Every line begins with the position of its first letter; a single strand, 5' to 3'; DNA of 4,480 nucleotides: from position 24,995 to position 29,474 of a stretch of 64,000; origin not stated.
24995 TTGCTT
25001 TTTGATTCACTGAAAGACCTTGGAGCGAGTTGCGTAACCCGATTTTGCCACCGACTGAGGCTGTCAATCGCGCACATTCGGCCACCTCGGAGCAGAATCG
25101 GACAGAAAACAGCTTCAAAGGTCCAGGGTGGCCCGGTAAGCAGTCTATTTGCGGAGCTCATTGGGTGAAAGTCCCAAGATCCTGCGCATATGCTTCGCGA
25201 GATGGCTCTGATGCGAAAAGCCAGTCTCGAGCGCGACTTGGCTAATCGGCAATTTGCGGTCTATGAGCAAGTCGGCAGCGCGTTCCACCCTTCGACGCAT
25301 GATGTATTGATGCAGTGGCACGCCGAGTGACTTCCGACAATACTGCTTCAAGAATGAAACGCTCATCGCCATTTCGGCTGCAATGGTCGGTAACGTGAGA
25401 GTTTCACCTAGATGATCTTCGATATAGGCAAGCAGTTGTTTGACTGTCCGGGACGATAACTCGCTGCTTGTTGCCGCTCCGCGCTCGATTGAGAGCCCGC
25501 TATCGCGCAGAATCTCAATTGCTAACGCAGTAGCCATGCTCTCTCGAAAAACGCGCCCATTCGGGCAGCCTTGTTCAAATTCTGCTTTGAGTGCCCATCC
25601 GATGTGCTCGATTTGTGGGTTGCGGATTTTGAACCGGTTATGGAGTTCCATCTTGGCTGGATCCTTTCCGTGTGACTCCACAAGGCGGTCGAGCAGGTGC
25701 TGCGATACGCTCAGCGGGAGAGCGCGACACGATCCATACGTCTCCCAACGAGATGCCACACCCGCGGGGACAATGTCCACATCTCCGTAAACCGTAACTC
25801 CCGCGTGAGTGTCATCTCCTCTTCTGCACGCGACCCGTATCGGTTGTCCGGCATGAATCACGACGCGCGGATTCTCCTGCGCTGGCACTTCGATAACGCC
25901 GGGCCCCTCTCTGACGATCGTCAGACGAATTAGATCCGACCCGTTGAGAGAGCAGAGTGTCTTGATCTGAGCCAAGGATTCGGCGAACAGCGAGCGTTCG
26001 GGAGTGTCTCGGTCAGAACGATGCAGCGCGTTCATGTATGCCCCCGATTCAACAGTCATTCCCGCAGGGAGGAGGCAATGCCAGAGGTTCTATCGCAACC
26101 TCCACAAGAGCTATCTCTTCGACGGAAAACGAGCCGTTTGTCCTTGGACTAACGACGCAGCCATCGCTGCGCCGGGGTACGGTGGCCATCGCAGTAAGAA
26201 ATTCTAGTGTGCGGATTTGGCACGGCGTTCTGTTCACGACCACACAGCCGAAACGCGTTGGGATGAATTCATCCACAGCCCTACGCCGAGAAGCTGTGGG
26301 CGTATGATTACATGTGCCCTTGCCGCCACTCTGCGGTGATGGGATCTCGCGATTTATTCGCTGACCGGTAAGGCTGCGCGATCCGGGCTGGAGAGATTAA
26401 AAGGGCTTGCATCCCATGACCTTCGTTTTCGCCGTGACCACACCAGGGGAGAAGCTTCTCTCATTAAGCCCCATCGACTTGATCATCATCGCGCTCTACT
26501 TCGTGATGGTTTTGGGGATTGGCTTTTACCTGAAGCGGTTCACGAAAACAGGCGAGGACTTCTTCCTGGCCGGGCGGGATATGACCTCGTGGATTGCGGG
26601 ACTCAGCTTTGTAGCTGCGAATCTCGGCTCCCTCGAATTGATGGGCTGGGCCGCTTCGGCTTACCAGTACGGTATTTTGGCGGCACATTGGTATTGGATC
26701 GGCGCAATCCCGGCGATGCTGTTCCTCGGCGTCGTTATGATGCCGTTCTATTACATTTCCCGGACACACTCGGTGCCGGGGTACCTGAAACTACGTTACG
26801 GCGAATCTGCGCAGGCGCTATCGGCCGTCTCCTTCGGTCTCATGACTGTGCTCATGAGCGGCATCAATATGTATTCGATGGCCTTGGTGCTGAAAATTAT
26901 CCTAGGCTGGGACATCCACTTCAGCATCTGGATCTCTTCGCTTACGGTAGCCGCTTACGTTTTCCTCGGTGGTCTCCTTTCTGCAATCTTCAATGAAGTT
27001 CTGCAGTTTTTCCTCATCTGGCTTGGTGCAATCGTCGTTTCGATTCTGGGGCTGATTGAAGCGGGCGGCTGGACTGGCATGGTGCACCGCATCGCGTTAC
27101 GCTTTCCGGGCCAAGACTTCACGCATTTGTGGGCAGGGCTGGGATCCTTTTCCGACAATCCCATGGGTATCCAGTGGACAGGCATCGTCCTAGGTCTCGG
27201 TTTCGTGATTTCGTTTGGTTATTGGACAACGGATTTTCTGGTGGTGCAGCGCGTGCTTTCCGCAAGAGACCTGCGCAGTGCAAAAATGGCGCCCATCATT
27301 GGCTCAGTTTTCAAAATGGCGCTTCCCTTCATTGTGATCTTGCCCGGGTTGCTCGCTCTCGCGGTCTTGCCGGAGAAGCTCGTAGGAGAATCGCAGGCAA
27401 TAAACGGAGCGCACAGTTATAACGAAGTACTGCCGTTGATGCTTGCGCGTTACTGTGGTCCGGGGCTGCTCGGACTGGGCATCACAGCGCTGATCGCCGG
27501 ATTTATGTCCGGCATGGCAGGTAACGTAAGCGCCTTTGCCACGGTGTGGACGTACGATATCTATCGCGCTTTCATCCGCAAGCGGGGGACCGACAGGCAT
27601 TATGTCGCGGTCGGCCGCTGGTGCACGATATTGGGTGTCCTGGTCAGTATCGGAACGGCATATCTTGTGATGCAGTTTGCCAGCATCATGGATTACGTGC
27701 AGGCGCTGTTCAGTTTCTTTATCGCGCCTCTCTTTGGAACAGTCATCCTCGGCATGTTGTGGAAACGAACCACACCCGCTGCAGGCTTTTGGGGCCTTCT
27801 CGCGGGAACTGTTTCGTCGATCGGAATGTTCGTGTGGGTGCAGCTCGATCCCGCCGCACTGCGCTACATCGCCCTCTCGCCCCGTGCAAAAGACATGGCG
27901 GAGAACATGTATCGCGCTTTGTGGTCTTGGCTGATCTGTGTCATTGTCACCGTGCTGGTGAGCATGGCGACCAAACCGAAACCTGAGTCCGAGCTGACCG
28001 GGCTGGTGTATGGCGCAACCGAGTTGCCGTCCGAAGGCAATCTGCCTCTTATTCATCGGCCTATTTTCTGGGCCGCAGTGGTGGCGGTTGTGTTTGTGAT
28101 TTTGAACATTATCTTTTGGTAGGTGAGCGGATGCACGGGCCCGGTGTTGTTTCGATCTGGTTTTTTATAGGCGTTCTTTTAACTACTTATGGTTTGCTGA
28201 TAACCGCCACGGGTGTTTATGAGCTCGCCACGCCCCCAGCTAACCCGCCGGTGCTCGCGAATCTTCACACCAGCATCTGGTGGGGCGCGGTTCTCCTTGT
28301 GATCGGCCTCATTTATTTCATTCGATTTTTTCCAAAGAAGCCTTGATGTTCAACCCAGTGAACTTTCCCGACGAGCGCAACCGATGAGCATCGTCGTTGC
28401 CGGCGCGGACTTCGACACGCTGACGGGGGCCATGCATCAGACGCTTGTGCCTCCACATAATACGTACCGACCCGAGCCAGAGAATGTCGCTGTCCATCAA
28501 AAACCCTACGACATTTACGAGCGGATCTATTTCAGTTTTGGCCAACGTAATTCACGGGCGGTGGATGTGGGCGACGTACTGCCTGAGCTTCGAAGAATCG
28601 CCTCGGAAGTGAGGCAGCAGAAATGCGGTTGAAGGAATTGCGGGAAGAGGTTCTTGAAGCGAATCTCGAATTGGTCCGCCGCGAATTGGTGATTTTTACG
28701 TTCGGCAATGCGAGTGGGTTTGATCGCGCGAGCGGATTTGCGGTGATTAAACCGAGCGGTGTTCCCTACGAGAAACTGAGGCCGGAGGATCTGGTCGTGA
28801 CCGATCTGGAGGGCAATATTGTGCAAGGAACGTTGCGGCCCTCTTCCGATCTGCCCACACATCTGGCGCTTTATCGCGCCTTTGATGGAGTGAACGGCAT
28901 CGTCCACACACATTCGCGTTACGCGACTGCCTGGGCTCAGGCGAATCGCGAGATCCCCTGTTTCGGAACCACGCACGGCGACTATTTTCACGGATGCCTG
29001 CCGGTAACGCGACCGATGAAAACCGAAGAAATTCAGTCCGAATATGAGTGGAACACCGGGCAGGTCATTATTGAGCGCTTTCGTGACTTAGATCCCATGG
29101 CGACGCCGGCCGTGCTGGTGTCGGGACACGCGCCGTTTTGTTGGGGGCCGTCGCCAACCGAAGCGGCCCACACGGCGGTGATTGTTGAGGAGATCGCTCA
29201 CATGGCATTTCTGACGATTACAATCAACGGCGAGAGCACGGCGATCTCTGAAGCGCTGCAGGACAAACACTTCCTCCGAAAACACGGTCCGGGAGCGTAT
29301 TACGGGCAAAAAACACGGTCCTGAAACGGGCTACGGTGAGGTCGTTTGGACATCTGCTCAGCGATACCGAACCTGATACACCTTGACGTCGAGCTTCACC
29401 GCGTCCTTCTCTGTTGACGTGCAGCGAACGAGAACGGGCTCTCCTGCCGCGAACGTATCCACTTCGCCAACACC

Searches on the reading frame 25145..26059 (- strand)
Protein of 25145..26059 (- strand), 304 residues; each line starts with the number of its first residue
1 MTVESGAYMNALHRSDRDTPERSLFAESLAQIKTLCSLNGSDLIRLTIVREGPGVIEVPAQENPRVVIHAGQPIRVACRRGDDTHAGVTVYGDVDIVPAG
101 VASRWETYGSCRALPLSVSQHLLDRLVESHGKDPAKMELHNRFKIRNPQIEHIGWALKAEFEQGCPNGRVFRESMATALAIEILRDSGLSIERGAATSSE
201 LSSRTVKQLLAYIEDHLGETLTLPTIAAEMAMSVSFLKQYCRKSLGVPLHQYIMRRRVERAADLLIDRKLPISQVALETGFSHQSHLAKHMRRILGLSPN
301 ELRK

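Call 7: search_protein_families(library=pfam, proteins=[window:25145-26059:-], max_evalue=0.001)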
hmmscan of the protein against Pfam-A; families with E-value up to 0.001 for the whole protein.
window:25145-26059:- (304 aa): 2 families
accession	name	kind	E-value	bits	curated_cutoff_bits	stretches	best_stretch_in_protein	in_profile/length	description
PF12833.13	HTH_18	-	6.4e-21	74.9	33.6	1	226-304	1-79/80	Helix-turn-helix domain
PF00165.29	HTH_AraC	-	8.1e-10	39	26.6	1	267-304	6-42/42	Bacterial regulatory helix-turn-helix proteins, AraC family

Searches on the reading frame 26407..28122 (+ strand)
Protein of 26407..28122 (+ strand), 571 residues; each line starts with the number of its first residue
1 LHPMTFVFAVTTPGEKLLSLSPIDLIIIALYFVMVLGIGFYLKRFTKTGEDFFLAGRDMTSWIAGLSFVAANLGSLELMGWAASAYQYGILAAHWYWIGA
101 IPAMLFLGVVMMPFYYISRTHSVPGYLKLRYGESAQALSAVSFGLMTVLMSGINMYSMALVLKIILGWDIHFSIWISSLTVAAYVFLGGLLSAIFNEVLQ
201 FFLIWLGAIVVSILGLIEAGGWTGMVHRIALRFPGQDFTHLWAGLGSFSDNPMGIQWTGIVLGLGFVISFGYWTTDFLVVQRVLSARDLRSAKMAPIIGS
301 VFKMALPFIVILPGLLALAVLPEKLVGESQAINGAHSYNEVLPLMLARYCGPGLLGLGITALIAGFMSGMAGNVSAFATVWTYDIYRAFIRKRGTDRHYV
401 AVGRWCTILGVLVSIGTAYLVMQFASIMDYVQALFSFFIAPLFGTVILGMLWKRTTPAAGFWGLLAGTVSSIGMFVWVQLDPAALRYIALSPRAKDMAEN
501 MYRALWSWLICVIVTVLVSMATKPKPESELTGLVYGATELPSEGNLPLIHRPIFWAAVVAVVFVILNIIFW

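Call 7: search_protein_families(library=pfam, proteins=[window:26407-28122:+], max_evalue=0.001)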
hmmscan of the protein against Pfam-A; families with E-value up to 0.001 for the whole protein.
window:26407-28122:+ (571 aa): 1 family
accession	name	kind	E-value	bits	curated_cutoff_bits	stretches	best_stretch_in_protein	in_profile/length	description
PF00474.23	SSF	-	1.8e-53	182.4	22.8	1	52-467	1-406/406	Sodium:solute symporter family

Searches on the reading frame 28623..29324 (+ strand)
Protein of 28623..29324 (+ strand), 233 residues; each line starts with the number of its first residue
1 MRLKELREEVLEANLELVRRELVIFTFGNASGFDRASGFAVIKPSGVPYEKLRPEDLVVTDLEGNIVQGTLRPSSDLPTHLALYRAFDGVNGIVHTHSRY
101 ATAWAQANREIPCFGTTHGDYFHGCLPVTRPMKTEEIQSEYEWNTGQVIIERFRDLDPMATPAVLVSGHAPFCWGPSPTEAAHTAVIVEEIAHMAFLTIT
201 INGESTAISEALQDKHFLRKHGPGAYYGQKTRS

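Call 7: search_protein_families(library=pfam, proteins=[window:28623-29324:+], max_evalue=0.001)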
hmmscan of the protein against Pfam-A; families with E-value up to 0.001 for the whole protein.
window:28623-29324:+ (233 aa): 1 family
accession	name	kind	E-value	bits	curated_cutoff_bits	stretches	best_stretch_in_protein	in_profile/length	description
PF00596.27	Aldolase_II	-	1.3e-47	162.5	22.2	1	8-195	1-182/183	Class II Aldolase and Adducin N-terminal domain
